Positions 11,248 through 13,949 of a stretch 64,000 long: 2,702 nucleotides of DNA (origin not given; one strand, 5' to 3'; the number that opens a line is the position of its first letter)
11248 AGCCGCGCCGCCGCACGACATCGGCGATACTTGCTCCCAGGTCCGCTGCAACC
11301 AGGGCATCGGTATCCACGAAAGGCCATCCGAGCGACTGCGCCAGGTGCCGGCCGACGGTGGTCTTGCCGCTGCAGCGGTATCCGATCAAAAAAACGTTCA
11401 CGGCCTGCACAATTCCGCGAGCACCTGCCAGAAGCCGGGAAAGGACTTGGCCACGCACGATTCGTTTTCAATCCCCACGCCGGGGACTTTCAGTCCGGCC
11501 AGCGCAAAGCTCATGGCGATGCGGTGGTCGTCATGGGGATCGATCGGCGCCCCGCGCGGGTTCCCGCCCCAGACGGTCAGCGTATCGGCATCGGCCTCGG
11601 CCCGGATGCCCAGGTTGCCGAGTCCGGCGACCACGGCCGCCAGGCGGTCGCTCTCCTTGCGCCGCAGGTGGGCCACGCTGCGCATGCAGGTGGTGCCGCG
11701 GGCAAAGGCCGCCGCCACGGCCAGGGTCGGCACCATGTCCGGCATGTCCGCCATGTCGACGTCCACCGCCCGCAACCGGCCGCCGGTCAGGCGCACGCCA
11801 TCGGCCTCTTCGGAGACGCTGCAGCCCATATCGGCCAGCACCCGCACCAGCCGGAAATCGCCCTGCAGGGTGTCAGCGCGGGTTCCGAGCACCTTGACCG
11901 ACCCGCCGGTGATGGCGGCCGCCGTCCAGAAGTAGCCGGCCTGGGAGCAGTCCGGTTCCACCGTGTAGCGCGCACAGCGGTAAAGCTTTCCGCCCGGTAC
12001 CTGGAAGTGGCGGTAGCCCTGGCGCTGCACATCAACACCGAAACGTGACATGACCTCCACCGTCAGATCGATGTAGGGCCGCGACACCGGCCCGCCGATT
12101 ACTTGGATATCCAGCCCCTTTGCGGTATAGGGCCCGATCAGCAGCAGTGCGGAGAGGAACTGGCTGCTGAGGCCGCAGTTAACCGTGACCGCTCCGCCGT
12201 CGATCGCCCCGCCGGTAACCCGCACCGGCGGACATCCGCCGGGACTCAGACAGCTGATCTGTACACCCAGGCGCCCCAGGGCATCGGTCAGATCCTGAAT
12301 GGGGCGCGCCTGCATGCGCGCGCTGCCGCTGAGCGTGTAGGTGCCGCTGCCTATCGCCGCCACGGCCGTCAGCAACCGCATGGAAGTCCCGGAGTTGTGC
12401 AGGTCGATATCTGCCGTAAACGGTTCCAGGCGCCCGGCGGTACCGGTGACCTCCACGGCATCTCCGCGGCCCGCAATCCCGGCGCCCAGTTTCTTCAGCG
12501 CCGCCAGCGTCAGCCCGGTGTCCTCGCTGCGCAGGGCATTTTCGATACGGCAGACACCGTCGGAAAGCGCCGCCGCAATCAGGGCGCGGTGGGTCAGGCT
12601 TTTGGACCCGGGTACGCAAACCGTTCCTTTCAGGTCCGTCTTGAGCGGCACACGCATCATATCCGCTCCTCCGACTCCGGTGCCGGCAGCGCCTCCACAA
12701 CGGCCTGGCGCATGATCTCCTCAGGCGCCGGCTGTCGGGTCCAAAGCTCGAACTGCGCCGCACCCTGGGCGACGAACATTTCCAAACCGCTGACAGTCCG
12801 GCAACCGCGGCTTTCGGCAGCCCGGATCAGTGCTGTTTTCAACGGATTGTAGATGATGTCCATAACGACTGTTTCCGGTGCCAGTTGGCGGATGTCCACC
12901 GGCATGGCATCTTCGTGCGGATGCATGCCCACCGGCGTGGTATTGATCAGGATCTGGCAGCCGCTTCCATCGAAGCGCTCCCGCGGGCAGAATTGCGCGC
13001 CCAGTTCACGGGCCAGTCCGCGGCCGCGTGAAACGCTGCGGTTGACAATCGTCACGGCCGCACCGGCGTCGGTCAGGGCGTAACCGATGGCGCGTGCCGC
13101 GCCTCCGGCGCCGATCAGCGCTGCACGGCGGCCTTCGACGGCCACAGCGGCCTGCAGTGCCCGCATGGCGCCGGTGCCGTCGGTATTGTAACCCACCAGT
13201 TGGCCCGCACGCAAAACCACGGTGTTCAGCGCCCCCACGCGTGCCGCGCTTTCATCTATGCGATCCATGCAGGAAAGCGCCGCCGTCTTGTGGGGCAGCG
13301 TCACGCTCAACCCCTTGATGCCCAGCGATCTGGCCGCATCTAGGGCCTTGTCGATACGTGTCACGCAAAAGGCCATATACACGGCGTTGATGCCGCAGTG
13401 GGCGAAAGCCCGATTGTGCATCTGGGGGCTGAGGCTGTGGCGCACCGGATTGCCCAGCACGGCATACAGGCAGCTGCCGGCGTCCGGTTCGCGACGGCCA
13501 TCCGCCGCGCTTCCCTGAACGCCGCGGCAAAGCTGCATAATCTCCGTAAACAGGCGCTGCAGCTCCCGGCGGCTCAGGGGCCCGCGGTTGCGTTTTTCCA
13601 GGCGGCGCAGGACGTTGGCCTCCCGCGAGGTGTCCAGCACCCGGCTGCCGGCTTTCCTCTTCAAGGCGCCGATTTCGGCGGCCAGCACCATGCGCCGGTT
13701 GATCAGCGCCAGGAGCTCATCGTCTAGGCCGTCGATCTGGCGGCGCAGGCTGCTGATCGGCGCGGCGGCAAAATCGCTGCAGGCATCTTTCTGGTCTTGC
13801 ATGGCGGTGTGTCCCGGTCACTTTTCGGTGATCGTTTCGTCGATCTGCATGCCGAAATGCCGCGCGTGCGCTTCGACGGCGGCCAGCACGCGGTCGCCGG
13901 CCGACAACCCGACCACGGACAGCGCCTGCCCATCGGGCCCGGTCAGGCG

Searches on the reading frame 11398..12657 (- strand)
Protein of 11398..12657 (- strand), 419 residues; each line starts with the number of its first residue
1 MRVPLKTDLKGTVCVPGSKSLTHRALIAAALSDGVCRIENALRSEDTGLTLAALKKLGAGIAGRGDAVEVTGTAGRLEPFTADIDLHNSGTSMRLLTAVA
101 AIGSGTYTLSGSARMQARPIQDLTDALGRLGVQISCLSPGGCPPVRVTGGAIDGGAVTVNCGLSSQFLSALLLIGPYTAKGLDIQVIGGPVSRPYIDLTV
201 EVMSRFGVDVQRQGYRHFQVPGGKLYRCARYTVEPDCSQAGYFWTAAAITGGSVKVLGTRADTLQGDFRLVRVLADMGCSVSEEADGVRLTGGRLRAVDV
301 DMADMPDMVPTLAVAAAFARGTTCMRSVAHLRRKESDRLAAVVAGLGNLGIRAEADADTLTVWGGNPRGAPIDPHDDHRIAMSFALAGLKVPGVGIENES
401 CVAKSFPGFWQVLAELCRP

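Call 79: search_protein_families(library=pfam, proteins=[window:11398-12657:-], max_evalue=0.00001)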
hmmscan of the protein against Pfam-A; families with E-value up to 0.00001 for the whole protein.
window:11398-12657:- (419 aa): 1 family
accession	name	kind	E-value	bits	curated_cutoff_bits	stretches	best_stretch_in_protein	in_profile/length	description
PF00275.25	EPSP_synthase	-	1.4e-115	386.9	22.8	1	7-413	5-417/417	EPSP synthase (3-phosphoshikimate 1-carboxyvinyltransferase)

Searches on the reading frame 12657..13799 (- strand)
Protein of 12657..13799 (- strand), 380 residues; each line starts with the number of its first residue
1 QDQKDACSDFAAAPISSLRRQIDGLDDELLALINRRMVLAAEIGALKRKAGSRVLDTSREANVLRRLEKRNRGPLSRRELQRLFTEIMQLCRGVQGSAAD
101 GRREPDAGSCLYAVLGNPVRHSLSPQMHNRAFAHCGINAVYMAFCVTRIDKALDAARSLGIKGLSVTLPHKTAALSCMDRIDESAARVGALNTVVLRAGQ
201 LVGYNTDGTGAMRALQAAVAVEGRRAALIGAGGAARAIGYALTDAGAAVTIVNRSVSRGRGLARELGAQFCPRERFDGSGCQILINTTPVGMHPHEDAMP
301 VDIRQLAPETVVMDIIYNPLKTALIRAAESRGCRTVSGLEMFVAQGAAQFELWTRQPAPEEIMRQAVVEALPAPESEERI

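Call 79: search_protein_families(library=pfam, proteins=[window:12657-13799:-], max_evalue=0.00001)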
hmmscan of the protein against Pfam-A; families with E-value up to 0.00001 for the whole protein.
window:12657-13799:- (380 aa): 3 families
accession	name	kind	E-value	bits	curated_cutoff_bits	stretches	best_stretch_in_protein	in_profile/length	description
PF08501.16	Shikimate_dh_N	-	6.7e-28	97.2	27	1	114-194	1-83/83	Shikimate dehydrogenase substrate binding domain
PF01817.26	CM_2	-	7.3e-23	81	27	1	18-95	1-79/80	Chorismate mutase type II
PF18317.6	SDH_C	-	8e-13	48.3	25.8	1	338-367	1-30/31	Shikimate 5'-dehydrogenase C-terminal domain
